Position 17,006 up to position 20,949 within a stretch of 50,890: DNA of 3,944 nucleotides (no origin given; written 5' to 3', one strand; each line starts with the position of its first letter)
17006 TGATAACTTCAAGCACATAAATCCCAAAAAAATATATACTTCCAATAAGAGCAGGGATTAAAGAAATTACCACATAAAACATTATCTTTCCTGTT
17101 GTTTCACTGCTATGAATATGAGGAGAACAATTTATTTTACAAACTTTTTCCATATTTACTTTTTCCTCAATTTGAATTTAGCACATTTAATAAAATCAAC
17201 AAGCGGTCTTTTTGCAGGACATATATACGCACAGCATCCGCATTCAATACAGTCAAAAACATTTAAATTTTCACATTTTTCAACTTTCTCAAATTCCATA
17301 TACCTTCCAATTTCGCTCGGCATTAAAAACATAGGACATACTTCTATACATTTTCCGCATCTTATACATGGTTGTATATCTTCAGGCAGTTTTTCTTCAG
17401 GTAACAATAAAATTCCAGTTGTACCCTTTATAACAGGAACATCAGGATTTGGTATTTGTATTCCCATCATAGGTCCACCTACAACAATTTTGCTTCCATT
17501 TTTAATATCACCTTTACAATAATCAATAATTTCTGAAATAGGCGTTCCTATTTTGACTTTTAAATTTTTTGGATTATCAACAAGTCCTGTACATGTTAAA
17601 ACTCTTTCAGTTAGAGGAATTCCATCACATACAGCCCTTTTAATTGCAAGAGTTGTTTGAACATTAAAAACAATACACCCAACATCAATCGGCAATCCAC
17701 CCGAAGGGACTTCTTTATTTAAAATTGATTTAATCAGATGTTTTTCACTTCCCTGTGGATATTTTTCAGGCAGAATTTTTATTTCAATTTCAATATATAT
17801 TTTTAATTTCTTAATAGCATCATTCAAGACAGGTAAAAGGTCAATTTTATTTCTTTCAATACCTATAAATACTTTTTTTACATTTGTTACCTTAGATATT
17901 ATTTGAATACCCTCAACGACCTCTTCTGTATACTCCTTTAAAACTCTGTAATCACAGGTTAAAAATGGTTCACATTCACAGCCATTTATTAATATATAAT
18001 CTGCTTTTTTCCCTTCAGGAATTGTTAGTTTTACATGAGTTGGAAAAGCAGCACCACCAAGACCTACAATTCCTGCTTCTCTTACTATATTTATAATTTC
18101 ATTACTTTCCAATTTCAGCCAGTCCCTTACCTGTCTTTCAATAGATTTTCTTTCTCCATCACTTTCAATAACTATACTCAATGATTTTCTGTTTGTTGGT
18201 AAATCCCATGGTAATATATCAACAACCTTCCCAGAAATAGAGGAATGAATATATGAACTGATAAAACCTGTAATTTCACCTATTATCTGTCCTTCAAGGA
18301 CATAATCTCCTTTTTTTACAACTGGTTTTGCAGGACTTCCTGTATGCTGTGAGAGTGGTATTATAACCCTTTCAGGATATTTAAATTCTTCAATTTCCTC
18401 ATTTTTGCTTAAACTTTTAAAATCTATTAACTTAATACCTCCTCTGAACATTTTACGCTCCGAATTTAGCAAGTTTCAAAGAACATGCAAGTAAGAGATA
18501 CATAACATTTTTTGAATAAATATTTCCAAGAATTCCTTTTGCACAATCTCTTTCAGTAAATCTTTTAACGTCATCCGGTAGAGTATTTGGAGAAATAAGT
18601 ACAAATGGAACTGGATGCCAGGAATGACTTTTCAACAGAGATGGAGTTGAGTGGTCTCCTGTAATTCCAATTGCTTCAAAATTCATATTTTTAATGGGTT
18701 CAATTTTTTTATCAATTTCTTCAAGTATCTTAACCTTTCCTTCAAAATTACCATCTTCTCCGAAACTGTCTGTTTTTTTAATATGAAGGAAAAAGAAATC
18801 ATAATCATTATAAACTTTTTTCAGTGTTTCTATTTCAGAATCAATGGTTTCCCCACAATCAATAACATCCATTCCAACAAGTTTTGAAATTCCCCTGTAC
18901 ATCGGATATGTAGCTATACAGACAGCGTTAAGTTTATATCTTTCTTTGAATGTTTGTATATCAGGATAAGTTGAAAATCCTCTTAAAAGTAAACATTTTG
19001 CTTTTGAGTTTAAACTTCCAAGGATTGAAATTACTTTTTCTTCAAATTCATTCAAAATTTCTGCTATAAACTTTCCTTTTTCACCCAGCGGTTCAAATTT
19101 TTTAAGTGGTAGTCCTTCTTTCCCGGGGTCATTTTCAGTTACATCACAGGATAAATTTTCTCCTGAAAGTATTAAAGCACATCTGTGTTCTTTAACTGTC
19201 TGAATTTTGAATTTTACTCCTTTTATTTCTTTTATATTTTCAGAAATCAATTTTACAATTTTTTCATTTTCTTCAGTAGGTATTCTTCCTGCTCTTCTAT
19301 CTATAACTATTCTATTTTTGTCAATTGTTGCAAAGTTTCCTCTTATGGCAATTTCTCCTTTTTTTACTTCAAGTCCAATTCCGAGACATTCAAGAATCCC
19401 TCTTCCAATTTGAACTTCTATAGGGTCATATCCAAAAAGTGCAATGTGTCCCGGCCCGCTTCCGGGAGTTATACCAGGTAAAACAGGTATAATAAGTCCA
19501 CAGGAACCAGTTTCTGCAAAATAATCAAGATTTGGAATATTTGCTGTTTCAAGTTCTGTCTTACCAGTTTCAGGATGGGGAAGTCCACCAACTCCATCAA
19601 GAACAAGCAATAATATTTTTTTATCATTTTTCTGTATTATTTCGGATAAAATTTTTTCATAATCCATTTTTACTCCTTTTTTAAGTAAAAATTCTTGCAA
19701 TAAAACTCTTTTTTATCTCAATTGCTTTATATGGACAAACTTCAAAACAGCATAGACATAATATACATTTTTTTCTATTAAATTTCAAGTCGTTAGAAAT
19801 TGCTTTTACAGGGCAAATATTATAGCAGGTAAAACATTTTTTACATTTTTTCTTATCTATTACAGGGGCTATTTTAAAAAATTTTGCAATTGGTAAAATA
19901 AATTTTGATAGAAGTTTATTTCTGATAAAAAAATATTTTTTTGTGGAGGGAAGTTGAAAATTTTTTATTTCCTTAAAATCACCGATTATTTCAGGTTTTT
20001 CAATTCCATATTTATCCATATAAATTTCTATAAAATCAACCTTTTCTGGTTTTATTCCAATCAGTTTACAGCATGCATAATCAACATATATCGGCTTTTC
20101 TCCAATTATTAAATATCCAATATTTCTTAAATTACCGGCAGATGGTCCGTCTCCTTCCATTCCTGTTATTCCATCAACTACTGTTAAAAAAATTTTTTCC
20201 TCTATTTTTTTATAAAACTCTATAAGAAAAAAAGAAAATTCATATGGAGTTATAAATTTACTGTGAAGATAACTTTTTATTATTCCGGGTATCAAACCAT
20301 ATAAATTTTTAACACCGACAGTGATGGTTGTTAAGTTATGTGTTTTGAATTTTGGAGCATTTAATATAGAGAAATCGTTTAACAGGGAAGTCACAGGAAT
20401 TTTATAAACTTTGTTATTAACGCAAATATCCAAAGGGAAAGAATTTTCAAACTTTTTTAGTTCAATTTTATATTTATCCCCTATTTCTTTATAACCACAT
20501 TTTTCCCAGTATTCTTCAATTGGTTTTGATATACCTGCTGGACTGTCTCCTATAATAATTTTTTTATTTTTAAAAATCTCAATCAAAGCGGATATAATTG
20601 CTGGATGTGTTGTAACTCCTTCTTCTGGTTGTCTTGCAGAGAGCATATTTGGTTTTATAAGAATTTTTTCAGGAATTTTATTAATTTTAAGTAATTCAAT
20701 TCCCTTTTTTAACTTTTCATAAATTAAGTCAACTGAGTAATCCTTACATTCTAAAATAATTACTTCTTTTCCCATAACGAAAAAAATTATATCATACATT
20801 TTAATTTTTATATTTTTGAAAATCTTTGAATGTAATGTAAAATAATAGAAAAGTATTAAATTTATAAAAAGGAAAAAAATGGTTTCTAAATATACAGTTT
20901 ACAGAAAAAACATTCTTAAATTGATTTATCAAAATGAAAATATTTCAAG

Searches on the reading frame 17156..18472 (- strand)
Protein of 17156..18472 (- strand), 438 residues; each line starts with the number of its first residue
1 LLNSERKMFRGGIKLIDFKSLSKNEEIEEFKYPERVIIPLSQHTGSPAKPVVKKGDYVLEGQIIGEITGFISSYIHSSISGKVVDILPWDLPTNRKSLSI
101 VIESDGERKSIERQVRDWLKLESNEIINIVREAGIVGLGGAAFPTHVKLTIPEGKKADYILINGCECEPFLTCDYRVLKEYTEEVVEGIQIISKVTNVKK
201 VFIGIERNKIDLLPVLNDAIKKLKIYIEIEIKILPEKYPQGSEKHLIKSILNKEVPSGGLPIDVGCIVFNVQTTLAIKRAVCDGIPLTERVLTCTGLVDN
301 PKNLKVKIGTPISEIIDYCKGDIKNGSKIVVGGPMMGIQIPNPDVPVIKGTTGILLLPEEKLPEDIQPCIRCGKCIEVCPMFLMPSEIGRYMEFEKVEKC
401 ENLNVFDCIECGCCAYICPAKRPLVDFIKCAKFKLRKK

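Call 3: search_protein_families(library=pfam, proteins=[window:17156-18472:-], max_evalue=0.01)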
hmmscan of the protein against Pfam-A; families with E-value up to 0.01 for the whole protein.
window:17156-18472:- (438 aa): 13 families
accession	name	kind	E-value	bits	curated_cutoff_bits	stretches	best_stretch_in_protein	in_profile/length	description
PF01512.22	Complex1_51K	-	8e-51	172.3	31.2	1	130-278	1-149/150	Nuo51 FMN-binding domain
PF13375.12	RnfC_N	-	2.4e-33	114.6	25.6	1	8-107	2-101/101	RnfC Barrel sandwich hybrid domain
PF13237.11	Fer4_10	-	5e-08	33.2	25.5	1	366-419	6-53/53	4Fe-4S dicluster domain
PF10531.15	SLBB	-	1.8e-07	31.3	27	1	293-339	3-55/55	SLBB domain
PF13183.11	Fer4_8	-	3.1e-06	28.1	27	1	366-421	2-67/68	4Fe-4S dicluster domain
PF12838.12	Fer4_7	-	2.3e-05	25.2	27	1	369-420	2-50/52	4Fe-4S dicluster domain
PF12797.12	Fer4_2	-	2.5e-05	24.4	24.5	1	366-380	7-21/22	4Fe-4S binding domain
PF13187.11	Fer4_9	-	5e-05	23.7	27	1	369-421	2-50/52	4Fe-4S dicluster domain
PF13534.11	Fer4_17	-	0.00046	21.1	22.2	1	369-420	2-58/61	4Fe-4S dicluster domain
PF00037.32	Fer4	-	0.00079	19.6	21.1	0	369-380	8-19/24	4Fe-4S binding domain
PF12837.12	Fer4_6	-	0.0013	19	25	1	366-381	6-21/24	4Fe-4S binding domain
PF12800.12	Fer4_4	-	0.0028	18.3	24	0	369-381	4-16/17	4Fe-4S binding domain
PF12798.12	Fer4_3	-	0.0046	18.1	27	0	369-381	1-13/15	4Fe-4S binding domain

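Call 4: search_protein_families(library=ncbifam, proteins=[window:17156-18472:-], max_evalue=0.01)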
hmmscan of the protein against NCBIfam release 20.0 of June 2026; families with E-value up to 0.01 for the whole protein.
window:17156-18472:- (438 aa): 21 families
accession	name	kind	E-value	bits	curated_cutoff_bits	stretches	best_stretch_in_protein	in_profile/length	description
TIGR01945.1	rnfC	subfamily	1.1e-157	525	245.95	1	8-438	3-434/435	RnfABCDGE type electron transport complex subunit C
NF003454.1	PRK05035.1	equivalog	5.1e-139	464.3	345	1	9-437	6-437/556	electron transport complex subunit RsxC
NF041837.1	rnfC_Methano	equivalog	1e-75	255.2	650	2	246-436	236-427/438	Rnf electron transport complex subunit RnfC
TIGR04481.1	PR_assoc_PrdC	equivalog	1.3e-60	205.4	490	1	38-356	3-304/425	proline reductase-associated electron transfer protein PrdC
NF003761.0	PRK05352.1-4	equivalog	6.9e-20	71.2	450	2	24-343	20-314/449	Na(+)-translocating NADH-quinone reductase subunit A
TIGR01936.1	nqrA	equivalog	2.2e-17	63.1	321.05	1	22-338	15-306/446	NADH:ubiquinone reductase (Na(+)-transporting) subunit A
TIGR01959.1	nuoF_fam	equivalog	5.7e-16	57.9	558.65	1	114-222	25-136/410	NADH-quinone oxidoreductase subunit NuoF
NF010120.0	PRK13596.1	equivalog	1e-11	44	389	1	113-221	30-141/433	NADH-quinone oxidoreductase subunit NuoF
NF003759.0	PRK05352.1-2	equivalog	8e-10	38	505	1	25-336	18-305/447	Na(+)-translocating NADH-quinone reductase subunit A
NF008436.0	PRK11278.1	equivalog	3.5e-08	32.8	749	1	116-222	41-150/448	NADH-quinone oxidoreductase subunit NuoF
TIGR01971.1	NuoI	subfamily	2.6e-05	23.8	113.05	1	366-421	41-96/121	NADH-quinone oxidoreductase, chain I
NF003758.0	PRK05352.1-1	equivalog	4.6e-05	22.3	850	1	33-251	28-235/468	Na(+)-translocating NADH-quinone reductase subunit A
NF040864.1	HgcB_ferredoxin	equivalog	0.00017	21.4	99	1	366-422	13-60/93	mercury methylation ferredoxin HgcB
TIGR02512.1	FeFe_hydrog_A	subfamily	0.00035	19.6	405.95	1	365-420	5-64/375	[FeFe] hydrogenase, group A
NF004538.0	PRK05888.1-4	equivalog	0.00083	19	135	1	338-421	34-115/162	NADH-quinone oxidoreductase subunit NuoI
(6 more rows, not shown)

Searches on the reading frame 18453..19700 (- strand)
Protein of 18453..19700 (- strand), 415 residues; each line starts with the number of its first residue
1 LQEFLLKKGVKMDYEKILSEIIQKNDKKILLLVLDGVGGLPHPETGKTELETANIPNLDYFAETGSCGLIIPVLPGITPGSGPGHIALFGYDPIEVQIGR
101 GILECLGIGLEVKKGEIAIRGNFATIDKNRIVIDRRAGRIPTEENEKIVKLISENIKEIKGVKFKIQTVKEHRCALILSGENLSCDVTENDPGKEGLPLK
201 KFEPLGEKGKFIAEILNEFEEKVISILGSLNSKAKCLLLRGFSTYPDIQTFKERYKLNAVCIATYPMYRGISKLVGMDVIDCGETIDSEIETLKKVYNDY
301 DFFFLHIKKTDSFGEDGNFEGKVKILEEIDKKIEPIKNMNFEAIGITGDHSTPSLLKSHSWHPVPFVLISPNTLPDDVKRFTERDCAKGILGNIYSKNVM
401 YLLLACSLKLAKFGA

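Call 3: search_protein_families(library=pfam, proteins=[window:18453-19700:-], max_evalue=0.01)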
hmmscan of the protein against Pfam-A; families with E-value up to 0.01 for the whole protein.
window:18453-19700:- (415 aa): 2 families
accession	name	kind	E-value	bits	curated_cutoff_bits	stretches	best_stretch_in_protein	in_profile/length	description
PF10143.14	PhosphMutase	-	1.2e-46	159.2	21.5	1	62-228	1-165/170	2,3-bisphosphoglycerate-independent phosphoglycerate mutase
PF01676.23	Metalloenzyme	-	1.6e-41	142.9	24.3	1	27-404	1-250/252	Metalloenzyme superfamily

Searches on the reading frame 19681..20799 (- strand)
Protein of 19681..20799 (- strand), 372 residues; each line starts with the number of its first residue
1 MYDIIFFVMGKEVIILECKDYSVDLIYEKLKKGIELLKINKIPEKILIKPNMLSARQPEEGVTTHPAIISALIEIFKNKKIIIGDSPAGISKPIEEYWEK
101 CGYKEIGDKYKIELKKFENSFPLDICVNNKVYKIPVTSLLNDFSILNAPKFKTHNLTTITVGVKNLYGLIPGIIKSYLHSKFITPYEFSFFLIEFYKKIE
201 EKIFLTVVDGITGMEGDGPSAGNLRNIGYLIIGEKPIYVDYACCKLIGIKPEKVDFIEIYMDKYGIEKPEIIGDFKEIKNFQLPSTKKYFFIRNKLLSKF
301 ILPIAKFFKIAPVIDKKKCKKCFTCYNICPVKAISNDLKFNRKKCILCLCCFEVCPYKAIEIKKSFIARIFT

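Call 3: search_protein_families(library=pfam, proteins=[window:19681-20799:-], max_evalue=0.01)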
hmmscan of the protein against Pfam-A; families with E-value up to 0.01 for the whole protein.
window:19681-20799:- (372 aa): 11 families
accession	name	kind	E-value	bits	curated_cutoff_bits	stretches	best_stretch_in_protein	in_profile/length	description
PF04015.17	DUF362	-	1.6e-43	149.6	24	1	46-245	1-200/200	Domain of unknown function (DUF362)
PF12837.12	Fer4_6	-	1.9e-08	34.3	25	2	312-334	2-24/24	4Fe-4S binding domain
PF00037.32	Fer4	-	1.4e-07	31.5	21.1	2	339-361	2-24/24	4Fe-4S binding domain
PF14697.11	Fer4_21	-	4.1e-05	24.1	35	1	313-361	2-58/59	4Fe-4S dicluster domain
PF13237.11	Fer4_10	-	6.4e-05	23.2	25.5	1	312-356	2-53/53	4Fe-4S dicluster domain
PF12838.12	Fer4_7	-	0.00013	22.8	27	1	318-359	1-52/52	4Fe-4S dicluster domain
PF13484.11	Fer4_16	-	0.00016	22.8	30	1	318-346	1-30/66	4Fe-4S double cluster binding domain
PF25160.1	LdpA_Fe-S-bd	-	0.0002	21.5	27.6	1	324-363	8-46/49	LdpA Fe-S cluster-binding domain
PF12797.12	Fer4_2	-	0.00057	20.1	24.5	0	312-331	3-22/22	4Fe-4S binding domain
PF12798.12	Fer4_3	-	0.0025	19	27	0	319-333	1-15/15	4Fe-4S binding domain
PF13187.11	Fer4_9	-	0.0036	17.8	27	0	318-360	1-52/52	4Fe-4S dicluster domain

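Call 4: search_protein_families(library=ncbifam, proteins=[window:19681-20799:-], max_evalue=0.01)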
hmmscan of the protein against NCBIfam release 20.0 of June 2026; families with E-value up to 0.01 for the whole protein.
window:19681-20799:- (372 aa): 35 families (the best 25 are shown)
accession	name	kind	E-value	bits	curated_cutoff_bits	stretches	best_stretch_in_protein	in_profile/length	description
NF052623.1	Npun_F2552_fam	equivalog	2.2e-28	99.5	500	1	21-261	11-253/314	Npun_F2552 family protein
NF038196.1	ferrodoxin_EFR1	subfamily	5.5e-10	39.7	75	1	275-365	144-234/242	EFR1 family ferrodoxin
TIGR02179.1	PorD_KorD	subfamily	8.5e-08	32.2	60.05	1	309-363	17-75/78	2-oxoacid:acceptor oxidoreductase, delta subunit, pyruvate/2-ketoisovalerate family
TIGR02700.1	flavo_MJ0208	hypoth_equivalog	9.1e-08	31.6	251.35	1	312-363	143-197/234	dihydromethanopterin reductase (acceptor)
NF040684.1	PorD_Arch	equivalog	1.1e-06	28.7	120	1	310-363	25-82/85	pyruvate synthase subunit PorD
NF006221.0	PRK08348.1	subfamily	4.9e-06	26.3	124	1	302-367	29-99/136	NADH-plastoquinone oxidoreductase subunit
NF058577.1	FdxA_fam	equivalog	6.5e-06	26.2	65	1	317-359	7-52/52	4Fe-4S ferredoxin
NF009053.0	PRK12387.1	subfamily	1.4e-05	24.9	204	1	303-366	24-96/180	formate hydrogenlyase complex iron-sulfur subunit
NF042909.1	FMH_DH_FwdF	exception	1.6e-05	24.2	375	1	306-365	246-316/336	tungsten-dependent formylmethanofuran dehydrogenase subunit FwdF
TIGR03287.1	methan_mark_16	hypoth_equivalog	2.6e-05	22.9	363.95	1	311-364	296-351/391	methanogenesis marker 16 metalloprotein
NF007013.0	PRK09477.1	equivalog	2.8e-05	23.3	234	1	313-366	220-280/286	quinol dehydrogenase ferredoxin subunit NapH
NF043039.1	HgcAB_like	equivalog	5e-05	23.1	285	1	313-360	296-349/350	HgcAB-like fusion protein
TIGR02163.1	napH_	subfamily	5e-05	23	213.05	1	313-363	197-254/255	NapH/MauN family ferredoxin-type protein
NF007658.0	PRK10330.1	equivalog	5.5e-05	22.7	260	1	306-363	45-107/181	electron transport protein HydN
TIGR03224.1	benzo_boxA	equivalog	7.2e-05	21.9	459.2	1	313-362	6-58/411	benzoyl-CoA 2,3-epoxidase subunit BoxA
TIGR01944.1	rnfB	subfamily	0.00013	21.6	68.7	1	313-365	109-165/190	RnfABCDGE type electron transport complex subunit B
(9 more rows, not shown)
